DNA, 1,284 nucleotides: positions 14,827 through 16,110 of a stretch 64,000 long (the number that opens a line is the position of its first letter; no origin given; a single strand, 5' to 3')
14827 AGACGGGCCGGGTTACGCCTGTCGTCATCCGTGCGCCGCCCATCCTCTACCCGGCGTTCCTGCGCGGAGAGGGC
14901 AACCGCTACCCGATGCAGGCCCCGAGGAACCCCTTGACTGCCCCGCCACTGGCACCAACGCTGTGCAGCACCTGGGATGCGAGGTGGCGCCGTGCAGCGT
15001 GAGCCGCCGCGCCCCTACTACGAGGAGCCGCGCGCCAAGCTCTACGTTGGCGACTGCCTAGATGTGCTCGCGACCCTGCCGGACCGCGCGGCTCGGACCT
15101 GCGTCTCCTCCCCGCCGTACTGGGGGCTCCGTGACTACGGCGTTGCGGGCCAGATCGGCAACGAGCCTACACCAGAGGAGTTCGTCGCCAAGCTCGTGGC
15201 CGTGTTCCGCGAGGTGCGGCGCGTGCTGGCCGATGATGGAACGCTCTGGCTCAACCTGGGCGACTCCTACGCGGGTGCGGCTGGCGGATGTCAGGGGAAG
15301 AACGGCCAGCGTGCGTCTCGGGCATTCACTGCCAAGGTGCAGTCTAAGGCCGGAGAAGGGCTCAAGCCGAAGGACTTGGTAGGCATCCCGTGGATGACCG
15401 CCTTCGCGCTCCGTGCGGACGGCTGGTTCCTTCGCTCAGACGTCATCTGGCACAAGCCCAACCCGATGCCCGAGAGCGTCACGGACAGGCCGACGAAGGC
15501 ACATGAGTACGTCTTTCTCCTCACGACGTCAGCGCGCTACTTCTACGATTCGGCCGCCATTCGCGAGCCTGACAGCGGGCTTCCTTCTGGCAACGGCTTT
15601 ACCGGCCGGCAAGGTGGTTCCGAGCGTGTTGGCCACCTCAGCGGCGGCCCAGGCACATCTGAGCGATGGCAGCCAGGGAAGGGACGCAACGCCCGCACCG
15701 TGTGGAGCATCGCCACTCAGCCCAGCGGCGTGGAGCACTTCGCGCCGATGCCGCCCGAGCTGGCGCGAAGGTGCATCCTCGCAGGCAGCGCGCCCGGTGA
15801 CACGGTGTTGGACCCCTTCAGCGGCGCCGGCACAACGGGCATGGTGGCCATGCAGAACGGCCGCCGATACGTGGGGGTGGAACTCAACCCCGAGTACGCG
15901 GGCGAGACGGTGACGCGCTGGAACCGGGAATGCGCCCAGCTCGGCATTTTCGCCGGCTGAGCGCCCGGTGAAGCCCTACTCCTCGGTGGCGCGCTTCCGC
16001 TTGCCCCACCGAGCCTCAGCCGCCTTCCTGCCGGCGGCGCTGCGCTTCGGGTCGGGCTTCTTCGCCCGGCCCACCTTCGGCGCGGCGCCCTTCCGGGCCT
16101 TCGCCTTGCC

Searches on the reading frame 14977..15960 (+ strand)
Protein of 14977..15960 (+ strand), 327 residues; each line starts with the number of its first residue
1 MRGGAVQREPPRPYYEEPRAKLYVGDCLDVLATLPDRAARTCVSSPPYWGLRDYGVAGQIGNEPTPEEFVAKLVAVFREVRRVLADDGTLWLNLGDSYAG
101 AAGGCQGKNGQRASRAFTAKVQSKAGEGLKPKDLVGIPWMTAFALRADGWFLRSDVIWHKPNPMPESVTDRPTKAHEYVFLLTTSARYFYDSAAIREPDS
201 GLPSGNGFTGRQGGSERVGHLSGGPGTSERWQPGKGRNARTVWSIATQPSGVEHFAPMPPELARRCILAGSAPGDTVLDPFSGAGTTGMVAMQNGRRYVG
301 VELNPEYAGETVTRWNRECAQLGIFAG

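Call 90: search_protein_families(library=pfam, proteins=[window:14977-15960:+], max_evalue=0.001)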
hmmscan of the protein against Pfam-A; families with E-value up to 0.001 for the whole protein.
window:14977-15960:+ (327 aa): 1 family
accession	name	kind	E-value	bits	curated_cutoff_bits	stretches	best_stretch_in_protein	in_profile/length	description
PF01555.25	N6_N4_Mtase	-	5e-45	154.6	26.7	1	41-308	3-216/221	DNA methylase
